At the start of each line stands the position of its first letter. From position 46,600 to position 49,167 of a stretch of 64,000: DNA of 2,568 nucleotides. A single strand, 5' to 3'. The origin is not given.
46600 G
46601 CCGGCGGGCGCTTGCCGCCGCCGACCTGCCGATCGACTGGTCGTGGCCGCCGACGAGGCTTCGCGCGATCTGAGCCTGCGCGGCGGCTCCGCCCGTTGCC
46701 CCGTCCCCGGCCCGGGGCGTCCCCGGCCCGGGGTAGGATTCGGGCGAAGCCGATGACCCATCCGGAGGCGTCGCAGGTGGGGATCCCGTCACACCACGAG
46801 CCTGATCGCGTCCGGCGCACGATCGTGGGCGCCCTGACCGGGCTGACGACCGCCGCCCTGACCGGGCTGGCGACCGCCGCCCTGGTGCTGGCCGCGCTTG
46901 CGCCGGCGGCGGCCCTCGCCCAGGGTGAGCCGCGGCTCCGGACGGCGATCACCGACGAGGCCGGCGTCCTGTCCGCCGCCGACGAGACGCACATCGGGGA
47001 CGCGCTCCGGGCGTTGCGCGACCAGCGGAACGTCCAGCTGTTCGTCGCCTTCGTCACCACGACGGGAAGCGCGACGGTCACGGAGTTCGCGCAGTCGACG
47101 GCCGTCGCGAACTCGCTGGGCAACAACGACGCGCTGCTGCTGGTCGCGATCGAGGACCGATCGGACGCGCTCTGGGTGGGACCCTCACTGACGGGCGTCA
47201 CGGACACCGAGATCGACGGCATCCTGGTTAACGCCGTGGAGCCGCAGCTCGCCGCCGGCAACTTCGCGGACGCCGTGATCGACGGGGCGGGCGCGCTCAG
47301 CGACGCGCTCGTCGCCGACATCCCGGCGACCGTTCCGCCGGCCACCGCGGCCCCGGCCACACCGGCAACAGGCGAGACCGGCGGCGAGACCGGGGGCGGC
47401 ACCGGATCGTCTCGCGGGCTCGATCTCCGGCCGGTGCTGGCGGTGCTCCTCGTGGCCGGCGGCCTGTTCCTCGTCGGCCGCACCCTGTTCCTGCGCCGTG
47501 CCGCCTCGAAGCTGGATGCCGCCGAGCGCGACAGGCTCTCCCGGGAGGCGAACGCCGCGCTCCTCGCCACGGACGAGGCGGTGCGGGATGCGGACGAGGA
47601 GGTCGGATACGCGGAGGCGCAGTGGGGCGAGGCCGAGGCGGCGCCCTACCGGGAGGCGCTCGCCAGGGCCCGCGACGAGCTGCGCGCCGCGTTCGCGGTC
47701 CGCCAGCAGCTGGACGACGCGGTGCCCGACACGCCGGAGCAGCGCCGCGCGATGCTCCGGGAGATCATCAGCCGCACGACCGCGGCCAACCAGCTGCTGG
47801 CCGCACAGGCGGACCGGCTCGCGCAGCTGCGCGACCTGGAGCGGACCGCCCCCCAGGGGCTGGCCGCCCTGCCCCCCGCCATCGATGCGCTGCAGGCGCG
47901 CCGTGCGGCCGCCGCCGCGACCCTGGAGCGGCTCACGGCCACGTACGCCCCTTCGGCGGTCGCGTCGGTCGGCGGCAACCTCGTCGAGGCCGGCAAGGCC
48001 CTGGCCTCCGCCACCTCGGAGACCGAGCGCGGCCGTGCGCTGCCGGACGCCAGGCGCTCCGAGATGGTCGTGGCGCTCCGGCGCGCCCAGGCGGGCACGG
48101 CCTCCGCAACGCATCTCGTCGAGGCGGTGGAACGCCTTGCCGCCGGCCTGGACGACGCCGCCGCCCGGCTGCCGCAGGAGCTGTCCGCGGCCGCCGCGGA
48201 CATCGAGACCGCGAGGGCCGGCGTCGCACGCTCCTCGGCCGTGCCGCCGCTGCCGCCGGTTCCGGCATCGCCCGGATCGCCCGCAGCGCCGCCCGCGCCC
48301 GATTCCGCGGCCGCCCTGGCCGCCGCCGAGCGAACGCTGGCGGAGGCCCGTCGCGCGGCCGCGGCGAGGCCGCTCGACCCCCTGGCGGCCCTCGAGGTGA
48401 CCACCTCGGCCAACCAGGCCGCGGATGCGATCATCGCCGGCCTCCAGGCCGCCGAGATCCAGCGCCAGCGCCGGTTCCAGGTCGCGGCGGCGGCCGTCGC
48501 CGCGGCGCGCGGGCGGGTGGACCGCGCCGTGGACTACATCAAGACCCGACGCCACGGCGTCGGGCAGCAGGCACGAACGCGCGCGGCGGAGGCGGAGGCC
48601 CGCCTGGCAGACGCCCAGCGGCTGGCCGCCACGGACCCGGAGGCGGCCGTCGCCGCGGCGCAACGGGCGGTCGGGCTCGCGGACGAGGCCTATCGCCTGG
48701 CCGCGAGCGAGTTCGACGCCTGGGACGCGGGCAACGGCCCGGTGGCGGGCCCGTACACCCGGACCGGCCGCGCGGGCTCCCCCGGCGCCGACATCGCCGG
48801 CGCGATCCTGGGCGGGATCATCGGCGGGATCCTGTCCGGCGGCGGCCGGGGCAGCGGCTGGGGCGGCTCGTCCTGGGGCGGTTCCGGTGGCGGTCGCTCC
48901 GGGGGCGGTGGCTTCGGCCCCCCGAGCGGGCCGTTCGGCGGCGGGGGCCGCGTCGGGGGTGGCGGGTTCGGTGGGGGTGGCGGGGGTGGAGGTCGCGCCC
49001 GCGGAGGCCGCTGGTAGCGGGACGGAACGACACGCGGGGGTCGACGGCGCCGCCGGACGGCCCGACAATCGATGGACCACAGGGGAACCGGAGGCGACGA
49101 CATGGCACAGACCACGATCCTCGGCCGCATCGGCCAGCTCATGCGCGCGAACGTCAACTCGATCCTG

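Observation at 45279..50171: Orphan DNA methyltransferase followed by a TPM-domain coiled-coil protein, PspA and a small ORF, next to tRNA-Arg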

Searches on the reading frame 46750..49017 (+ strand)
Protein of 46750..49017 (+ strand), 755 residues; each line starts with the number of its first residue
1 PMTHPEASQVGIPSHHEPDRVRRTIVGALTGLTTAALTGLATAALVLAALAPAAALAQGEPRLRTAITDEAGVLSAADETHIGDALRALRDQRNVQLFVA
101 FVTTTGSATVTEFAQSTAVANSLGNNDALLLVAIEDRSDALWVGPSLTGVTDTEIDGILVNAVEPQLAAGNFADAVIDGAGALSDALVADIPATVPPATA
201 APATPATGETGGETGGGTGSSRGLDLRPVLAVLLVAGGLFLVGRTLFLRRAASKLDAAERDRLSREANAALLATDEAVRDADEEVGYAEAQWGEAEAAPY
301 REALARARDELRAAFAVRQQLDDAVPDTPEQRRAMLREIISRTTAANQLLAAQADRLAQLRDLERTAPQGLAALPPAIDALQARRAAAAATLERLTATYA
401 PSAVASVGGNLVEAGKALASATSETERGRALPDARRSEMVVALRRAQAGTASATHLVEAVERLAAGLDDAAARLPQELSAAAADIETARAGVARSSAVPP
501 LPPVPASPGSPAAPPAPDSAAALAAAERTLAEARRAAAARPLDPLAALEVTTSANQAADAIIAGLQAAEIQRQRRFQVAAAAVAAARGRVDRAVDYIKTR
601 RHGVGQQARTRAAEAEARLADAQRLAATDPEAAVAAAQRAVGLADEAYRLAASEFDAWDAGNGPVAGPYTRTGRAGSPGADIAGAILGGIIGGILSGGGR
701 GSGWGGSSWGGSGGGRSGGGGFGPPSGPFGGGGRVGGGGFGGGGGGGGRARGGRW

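Call 4: search_protein_families(library=pfam, proteins=[window:46750-49017:+], max_evalue=0.01)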
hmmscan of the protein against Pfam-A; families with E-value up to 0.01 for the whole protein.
window:46750-49017:+ (755 aa): 1 family
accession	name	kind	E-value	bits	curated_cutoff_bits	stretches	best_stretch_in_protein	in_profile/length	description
PF04536.20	TPM_phosphatase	-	8.1e-22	78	22.1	1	67-185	1-124/125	TPM domain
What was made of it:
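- Checked: The TPM protein runs from the ATG at 46753 to 49017, 754 aa. It matches PF04536 at E 8e-22 (call 4).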

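Call 5: search_protein_families(library=ncbifam, proteins=[window:46750-49017:+], max_evalue=0.01)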
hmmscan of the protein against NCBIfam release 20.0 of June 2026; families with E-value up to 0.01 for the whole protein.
window:46750-49017:+ (755 aa): 0 families

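Call 7: find_homologous_proteins(query=window:46750-49017:+)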
Query window:46750-49017:+ (755 aa): 142 proteins with E <= 0.001 among 8000 candidates; the best 120 are listed.
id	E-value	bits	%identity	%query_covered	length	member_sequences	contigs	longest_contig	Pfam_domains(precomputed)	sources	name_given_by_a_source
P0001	0.0e+0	1509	100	99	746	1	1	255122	PF04536.21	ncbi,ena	-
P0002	0.0e+0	1444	97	99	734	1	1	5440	PF04536.21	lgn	-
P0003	0.0e+0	1037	74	83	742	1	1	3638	PF04536.21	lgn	-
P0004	2.3e-283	960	70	85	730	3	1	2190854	PF04536.21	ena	-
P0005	9.6e-282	955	67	89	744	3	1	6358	PF04536.21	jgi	jgi:uncharacterized membrane protein YgcG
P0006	3.4e-280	950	70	86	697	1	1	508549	PF04536.21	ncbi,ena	-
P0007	8.3e-277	939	68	84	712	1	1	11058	PF04536.21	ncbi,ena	-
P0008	1.3e-276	938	65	90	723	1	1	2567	PF04536.21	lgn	-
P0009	7.3e-275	932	64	90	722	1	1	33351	PF04536.21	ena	-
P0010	1.1e-272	925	66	86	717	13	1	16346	PF04536.21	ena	-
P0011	2.8e-272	924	69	81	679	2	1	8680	PF04536.21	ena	-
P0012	1.8e-249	848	62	90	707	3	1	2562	PF04536.21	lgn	-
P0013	1.2e-245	836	63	82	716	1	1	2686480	PF04536.21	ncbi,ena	-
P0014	1.6e-242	825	60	85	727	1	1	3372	PF04536.21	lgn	-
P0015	9.4e-242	823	60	84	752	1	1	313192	PF04536.21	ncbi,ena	-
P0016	1.1e-237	809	59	85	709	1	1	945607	PF04536.21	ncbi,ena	-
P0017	2.3e-237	808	60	89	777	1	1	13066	PF04536.21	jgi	jgi:uncharacterized membrane protein YgcG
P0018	1.9e-236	805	62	81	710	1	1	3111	PF04536.21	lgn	-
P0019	9.3e-236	803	58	83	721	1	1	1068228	PF04536.21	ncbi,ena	-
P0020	7.9e-234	797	57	88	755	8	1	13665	PF04536.21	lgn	-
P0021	4.8e-227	774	57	89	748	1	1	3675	PF04536.21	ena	-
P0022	3.6e-226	771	59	84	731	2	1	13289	PF04536.21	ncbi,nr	ncbi:MAG TPA: TPM domain-containing protein [Candidatus Limnocylindrales bacterium]|nr:TPM domain-co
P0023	1.6e-225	769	55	59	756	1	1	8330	PF04536.21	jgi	jgi:uncharacterized membrane protein YgcG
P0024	1.1e-224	766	59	84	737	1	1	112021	PF04536.21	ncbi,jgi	ncbi:MAG TPA: TPM domain-containing protein [Candidatus Limnocylindrales bacterium]|jgi:uncharacteri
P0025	1.6e-224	766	55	66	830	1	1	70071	PF04536.21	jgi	jgi:uncharacterized membrane protein YgcG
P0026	9.5e-224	763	60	84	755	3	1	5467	PF04536.21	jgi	jgi:uncharacterized membrane protein YgcG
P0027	3.2e-218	745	59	84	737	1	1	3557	PF04536.21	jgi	jgi:uncharacterized membrane protein YgcG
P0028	8.9e-217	740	56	81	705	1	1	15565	PF04536.21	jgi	jgi:uncharacterized membrane protein YgcG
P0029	4.9e-216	738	58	84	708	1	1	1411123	PF04536.21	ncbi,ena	-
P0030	9.7e-215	734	58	84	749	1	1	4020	PF04536.21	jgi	jgi:uncharacterized membrane protein YgcG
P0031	5.0e-214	731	57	84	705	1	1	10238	PF04536.21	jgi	jgi:uncharacterized membrane protein YgcG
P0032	3.4e-210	718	60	60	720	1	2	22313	PF04536.21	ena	-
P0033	1.6e-209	716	56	85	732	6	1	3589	PF04536.21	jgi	jgi:uncharacterized membrane protein YgcG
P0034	3.9e-209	715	56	84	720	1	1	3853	PF04536.21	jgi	jgi:uncharacterized membrane protein YgcG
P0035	5.9e-209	714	56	85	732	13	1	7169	PF04536.21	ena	-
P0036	2.2e-208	713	56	91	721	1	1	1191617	PF04536.21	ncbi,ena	-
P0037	9.3e-208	710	57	84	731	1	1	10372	PF04536.21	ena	-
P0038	2.4e-207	709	55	84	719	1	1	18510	PF04536.21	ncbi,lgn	-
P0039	1.9e-205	703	56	84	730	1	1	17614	PF04536.21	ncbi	-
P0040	2.0e-204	699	55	85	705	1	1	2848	PF04536.21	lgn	-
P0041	8.9e-204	697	54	91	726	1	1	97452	PF04536.21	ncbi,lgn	-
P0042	1.3e-203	697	56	84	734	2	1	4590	PF04536.21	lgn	-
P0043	2.5e-203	696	55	87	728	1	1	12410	PF04536.21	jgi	jgi:uncharacterized membrane protein YgcG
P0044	4.3e-203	695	54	87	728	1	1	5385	PF04536.21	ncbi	-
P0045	1.4e-202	693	55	87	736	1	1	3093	PF04536.21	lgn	-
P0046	2.6e-202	692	54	84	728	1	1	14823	PF04536.21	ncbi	-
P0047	2.1e-201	689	55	87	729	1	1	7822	PF04536.21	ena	-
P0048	3.2e-201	689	54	79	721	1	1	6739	PF04536.21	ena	-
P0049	1.0e-200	687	56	84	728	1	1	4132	PF04536.21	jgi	jgi:uncharacterized membrane protein YgcG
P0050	1.1e-200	687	54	83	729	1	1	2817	PF04536.21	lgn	-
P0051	3.0e-200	686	55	79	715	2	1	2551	PF04536.21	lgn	-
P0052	4.6e-200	685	56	85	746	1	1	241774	PF04536.21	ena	-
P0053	9.8e-199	681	54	84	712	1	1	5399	PF04536.21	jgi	jgi:uncharacterized membrane protein YgcG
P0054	9.0e-197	674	54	92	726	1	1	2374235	PF04536.21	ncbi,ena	-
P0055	3.9e-196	672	53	80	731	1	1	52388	PF04536.21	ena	-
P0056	5.5e-196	672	55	84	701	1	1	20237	PF04536.21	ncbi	ncbi:MAG: TPM domain-containing protein, partial [Candidatus Limnocylindrales bacterium]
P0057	5.0e-195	668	54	86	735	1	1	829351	PF04536.21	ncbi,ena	-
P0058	7.3e-194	665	57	58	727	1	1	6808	PF04536.21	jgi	jgi:uncharacterized membrane protein YgcG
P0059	1.8e-193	663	56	84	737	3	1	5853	PF04536.21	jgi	-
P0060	2.2e-186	640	55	84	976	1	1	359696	PF04536.21,PF04012.18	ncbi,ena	-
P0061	8.5e-184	631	56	84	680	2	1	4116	PF04536.21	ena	-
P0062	2.7e-183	630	52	82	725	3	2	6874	PF04536.21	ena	-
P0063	1.5e-182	627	50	86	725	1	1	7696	PF04536.21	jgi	jgi:uncharacterized membrane protein YgcG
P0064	1.8e-181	624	52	84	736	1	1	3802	PF04536.21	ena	-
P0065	3.0e-171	590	57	80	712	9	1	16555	PF04536.21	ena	-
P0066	2.5e-161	557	53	80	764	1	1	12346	PF04536.21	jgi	jgi:uncharacterized membrane protein YgcG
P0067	9.1e-160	552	56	80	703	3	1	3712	PF04536.21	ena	-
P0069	2.1e-159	551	46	81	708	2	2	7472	PF04536.21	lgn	-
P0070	1.1e-158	548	56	56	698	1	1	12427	PF04536.21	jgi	jgi:hypothetical protein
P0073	2.5e-149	517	46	79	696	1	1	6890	PF04536.21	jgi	-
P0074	3.3e-147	510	47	83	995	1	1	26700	PF04536.21,PF04012.18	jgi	jgi:phage shock protein A/uncharacterized membrane protein YgcG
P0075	1.5e-145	505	47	79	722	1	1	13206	PF04536.21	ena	-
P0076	1.8e-139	485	45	80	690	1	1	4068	PF04536.21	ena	-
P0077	1.1e-138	482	42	87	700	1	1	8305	PF04536.21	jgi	-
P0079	3.7e-138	480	-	-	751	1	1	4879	PF04536.21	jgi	jgi:hypothetical protein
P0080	6.5e-138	480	43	85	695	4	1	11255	PF04536.21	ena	-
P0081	9.5e-137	476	55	68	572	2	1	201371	PF04536.21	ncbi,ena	-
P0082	1.3e-135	472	44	79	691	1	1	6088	PF04536.21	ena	-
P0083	5.8e-135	470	44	79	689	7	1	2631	PF04536.21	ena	-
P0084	3.2e-129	451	56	63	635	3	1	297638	PF04536.21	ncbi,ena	-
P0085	1.1e-128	449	42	78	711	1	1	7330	PF04536.21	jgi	jgi:TPM domain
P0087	7.4e-127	443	40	80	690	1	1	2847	PF04536.21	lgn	-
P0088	2.5e-126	441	43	80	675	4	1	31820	PF04536.21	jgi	-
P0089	5.2e-124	434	54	55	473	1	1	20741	PF04536.21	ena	-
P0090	7.8e-120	420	-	-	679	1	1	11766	PF04536.21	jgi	jgi:hypothetical protein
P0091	1.5e-118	416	42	75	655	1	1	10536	PF04536.21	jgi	jgi:hypothetical protein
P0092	2.6e-117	411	44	58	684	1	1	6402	PF04536.21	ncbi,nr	ncbi:MAG TPA: TPM domain-containing protein, partial [Candidatus Limnocylindrales bacterium]|nr:TPM 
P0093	9.8e-116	406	42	83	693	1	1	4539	PF04536.21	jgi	jgi:uncharacterized membrane protein YgcG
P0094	1.6e-113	399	39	82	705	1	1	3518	PF04536.21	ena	-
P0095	5.7e-112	394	43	85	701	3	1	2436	PF04536.21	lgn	-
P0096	7.9e-111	390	52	52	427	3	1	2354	PF04536.21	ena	-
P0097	7.1e-108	380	42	91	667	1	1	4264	PF04536.21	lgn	-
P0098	7.5e-108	380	41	82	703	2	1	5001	PF04536.21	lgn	-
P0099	1.5e-107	379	41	88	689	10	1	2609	PF04536.21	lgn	-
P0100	8.8e-107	377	-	-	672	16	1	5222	PF04536.21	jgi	jgi:uncharacterized protein YoxC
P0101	1.0e-105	373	40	56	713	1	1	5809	PF04536.21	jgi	jgi:uncharacterized membrane protein YgcG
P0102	7.7e-105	370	41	53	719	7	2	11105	PF04536.21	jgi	jgi:uncharacterized membrane protein YgcG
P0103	1.0e-102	363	49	37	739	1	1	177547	PF04536.21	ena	-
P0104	2.1e-101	359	37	85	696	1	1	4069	PF04536.21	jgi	jgi:uncharacterized membrane protein YgcG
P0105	9.8e-100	353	40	82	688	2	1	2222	PF04536.21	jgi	-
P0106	1.8e-99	353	37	61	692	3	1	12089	PF04536.21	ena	-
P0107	1.8e-98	349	46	48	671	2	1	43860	PF04536.21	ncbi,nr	ncbi:MAG: hypothetical protein C0506_08285 [Anaerolinea sp.]|nr:hypothetical protein [Anaerolinea sp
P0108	6.6e-95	337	-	-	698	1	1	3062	PF04536.21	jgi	jgi:uncharacterized membrane protein YgcG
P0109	6.3e-94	334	40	82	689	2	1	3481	PF04536.21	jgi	jgi:uncharacterized membrane protein YgcG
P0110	2.5e-93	332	40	83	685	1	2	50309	PF04536.21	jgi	jgi:uncharacterized membrane protein YgcG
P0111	5.7e-93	331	42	82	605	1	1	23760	PF04536.21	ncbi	ncbi:MAG: TPM domain-containing protein, partial [Candidatus Limnocylindria bacterium]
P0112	2.7e-92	329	49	49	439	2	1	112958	PF04536.21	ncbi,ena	-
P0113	2.2e-89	319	37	79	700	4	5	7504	PF04536.21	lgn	-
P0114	2.1e-86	309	39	63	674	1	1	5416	PF04536.21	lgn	-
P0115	2.5e-85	306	40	88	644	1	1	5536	PF04536.21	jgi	jgi:uncharacterized membrane protein YgcG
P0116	8.5e-85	304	47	48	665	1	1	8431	PF04536.21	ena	-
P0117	2.1e-83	299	45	57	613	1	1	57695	PF04536.21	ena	-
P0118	6.1e-83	298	41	78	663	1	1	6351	PF04536.21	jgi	jgi:uncharacterized membrane protein YgcG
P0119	5.3e-81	292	43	58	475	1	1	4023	PF04536.21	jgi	jgi:uncharacterized membrane protein YgcG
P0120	5.6e-81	291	38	91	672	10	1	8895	PF04536.21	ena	-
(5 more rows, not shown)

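Call 11: find_related_loci(query=A1, collection=genome_contigs, flank=10000)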
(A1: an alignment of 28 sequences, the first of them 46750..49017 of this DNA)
Query A1 (755 aa) in genome_contigs; peptide patterns used: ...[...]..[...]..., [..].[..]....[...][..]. (x = any residue, [..] = any of these).
599 stretches matched a pattern (row limit reached: there are more); 529 encode a relative of the query (tblastn E <= 1e-3); the best 80 are kept; 80 distinct loci.
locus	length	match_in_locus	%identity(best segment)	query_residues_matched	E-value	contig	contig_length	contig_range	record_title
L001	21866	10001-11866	61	61-691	0e+0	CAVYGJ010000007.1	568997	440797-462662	MAG: uncultured Chloroflexia bacterium isolate MFD00392.bin.2.363 genome assembly, contig: contig_39005, whole genome sh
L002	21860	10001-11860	57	40-677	2e-179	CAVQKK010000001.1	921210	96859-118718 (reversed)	MAG: uncultured Chloroflexia bacterium isolate MFD02416.bin.1.295 genome assembly, contig: contig_12458, whole genome sh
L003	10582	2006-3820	59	61-669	2e-166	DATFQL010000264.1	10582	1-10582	MAG TPA_asm: Candidatus Limnocylindrales bacterium isolate SMAG_U9328 k141_1711637, whole genome shotgun sequence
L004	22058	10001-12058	53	33-729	4e-148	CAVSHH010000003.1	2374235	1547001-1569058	MAG: uncultured Chloroflexia bacterium isolate MFD05684.bin.1.417 genome assembly, contig: contig_20563, whole genome sh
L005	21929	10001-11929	53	41-695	8e-147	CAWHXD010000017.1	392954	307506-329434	MAG: uncultured Chloroflexia bacterium isolate MFD02416.bin.2.153 genome assembly, contig: contig_85624, whole genome sh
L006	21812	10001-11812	55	61-696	9e-141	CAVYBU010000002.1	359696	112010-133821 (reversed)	MAG: uncultured Chloroflexia bacterium isolate MFD09779.bin.1.359 genome assembly, contig: contig_18902, whole genome sh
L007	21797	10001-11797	48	61-673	7e-125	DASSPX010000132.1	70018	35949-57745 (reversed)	MAG TPA_asm: Candidatus Limnocylindrales bacterium isolate SMAG_U1290 k141_1409379, whole genome shotgun sequence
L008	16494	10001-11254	58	261-670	2e-108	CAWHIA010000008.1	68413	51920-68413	MAG: uncultured Chloroflexia bacterium isolate MFD00392.bin.3.628 genome assembly, contig: contig_32260, whole genome sh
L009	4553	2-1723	46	85-687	7e-104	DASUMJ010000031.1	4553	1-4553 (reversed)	MAG TPA_asm: Candidatus Limnocylindrales bacterium isolate SMAG_U1568 k141_322413, whole genome shotgun sequence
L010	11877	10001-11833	42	13-660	3e-101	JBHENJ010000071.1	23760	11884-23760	MAG: Candidatus Limnocylindria bacterium isolate S4_bin.6.orig S4_k141_3314938, whole genome shotgun sequence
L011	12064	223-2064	42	62-691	3e-99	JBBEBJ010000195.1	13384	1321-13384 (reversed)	MAG: Chloroflexota bacterium isolate LejiaF_70_124 Lejia_F_6499_length_13384_cov_68, whole genome shotgun sequence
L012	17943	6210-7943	45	57-664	6e-93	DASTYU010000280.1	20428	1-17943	MAG TPA_asm: Candidatus Limnocylindrales bacterium isolate SMAG_U2450 k141_634611, whole genome shotgun sequence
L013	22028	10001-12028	56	1-695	6e-169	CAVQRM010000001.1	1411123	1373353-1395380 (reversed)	MAG: uncultured Chloroflexia bacterium isolate MFD09779.bin.2.225 genome assembly, contig: contig_14328, whole genome sh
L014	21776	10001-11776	39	44-659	4e-92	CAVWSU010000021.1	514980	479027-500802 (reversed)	MAG: uncultured Chloroflexia bacterium isolate MFD01299.bin.2.23 genome assembly, contig: contig_8793, whole genome shot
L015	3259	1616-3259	42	55-626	1e-91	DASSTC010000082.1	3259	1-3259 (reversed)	MAG TPA_asm: Candidatus Limnocylindria bacterium isolate SMAG_U531 k141_249147, whole genome shotgun sequence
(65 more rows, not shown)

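Call 14: find_encoding_contigs(protein=P0001, flank=10000, max_places=2)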
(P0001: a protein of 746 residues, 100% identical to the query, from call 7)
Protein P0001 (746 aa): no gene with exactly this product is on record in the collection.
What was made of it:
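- Tried and rejected: This found no record (call 14).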

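Call 15: find_encoding_contigs(protein=P0074, flank=8000, max_places=2)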
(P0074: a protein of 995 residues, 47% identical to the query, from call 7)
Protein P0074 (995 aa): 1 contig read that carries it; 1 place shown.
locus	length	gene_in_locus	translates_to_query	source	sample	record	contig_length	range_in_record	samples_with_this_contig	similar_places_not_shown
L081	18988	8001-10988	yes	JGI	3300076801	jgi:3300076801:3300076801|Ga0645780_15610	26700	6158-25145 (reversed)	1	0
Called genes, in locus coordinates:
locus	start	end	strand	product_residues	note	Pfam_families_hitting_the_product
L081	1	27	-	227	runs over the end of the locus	PF00535:Glycos_transf_2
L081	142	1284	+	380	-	PF18914:DUF5666 (weak)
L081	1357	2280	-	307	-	-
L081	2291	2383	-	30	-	-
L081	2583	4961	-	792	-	PF07224:Chlorophyllase, PF12740:PETase (weak)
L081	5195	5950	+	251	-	PF13518:HTH_28, PF13551:HTH_29 (weak), PF13565:HTH_32, PF13683:rve_3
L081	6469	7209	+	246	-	-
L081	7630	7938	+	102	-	-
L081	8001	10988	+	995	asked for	PF04536:TPM_phosphatase, PF04012:PspA_IM30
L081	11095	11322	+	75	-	-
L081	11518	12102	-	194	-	-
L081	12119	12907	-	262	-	PF13378:MR_MLE_C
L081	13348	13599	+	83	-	-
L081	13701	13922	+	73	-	-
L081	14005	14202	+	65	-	-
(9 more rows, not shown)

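Call 19: search_protein_families(library=padloc, proteins=[window:46750-49017:+], max_evalue=0.01)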
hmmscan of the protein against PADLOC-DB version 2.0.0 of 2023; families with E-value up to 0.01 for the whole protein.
window:46750-49017:+ (755 aa): 0 families

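Call 20: search_solved_structures(query=window:46750-49017:+, max_evalue=1)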
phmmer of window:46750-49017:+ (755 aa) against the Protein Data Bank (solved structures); distinct sequences matched with E-value up to 1: 7.
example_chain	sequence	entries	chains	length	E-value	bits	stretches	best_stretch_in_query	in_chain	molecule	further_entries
2kw7_A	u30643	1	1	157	5.5e-09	38.5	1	66-187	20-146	Conserved domain protein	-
4oa3_A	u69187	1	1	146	0.016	17.2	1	74-192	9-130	PROTEIN BA42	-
2lt2_A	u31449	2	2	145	0.016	17.2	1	74-192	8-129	Putative uncharacterized protein | BA42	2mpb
7tbr_A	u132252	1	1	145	0.027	16.4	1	66-189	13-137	TPM_phosphatase domain-containing protein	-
2kpt_A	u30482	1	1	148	0.055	15.4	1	56-174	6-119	Putative secreted protein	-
5anp_A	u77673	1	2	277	0.072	15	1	59-189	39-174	BA41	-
9i83_3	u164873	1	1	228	0.46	12.3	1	32-210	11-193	Tll0404 protein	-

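Call 26: predict_structure(alignment_id=A1)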
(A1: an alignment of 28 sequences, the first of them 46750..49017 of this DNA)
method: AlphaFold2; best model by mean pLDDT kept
length: 755 residues; sequences in the alignment: 28
mean_pLDDT: 82.0   pTM: 0.55
mean pLDDT of the five models: 82.0, 79.5, 78.9, 78.7, 78.1
residues with pLDDT >= 90: 504; 70-90: 69; 50-70: 26; < 50: 156
segments of 3 or more residues with pLDDT < 50: 1-4, 6-34, 50-57, 191-225, 666-745
pLDDT, mean of each block of 10 residues (from residue 1): 39 37 36 55 68 54 93 97 97 96 94 95 95 98 94 97 98 98 87 37 38 33 47 77 86 90 97 98 96 93 98 98 91 97 98 95 96 98 98 98 96 98 98 95 97 98 98 98 98 94 84 86 98 98 98 98 95 95 98 96 92 98 96 97 98 90 51 42 43 37 32 33 39 33 57 95
secondary structure, 60 per line:
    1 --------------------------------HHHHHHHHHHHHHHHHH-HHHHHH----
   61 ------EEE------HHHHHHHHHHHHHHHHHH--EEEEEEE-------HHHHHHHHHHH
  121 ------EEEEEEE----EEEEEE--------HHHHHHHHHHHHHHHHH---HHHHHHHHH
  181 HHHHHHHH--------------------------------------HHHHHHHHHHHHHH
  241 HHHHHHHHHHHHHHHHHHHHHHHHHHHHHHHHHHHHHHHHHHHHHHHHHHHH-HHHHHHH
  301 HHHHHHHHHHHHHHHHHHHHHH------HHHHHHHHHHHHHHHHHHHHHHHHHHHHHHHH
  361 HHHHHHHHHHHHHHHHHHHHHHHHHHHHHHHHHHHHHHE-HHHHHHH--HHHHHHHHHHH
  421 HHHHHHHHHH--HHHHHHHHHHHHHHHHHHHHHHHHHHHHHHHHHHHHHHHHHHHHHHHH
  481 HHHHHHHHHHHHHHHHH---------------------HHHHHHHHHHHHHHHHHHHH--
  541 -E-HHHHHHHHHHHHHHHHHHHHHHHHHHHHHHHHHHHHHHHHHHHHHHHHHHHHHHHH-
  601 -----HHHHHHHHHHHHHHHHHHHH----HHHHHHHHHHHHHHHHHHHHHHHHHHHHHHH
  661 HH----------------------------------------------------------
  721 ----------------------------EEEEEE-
elements in order (helices of 4 or more, strands of 3 or more residues): H33-49 H51-56 E67-69 H76-93 E96-102 H110-120 E127-133 E138-143 H152-168 H172-188 H227-292 H294-322 H329-398 H401-407 H410-430 H433-497 H519-538 H544-599 H606-625 H630-662 E749-754
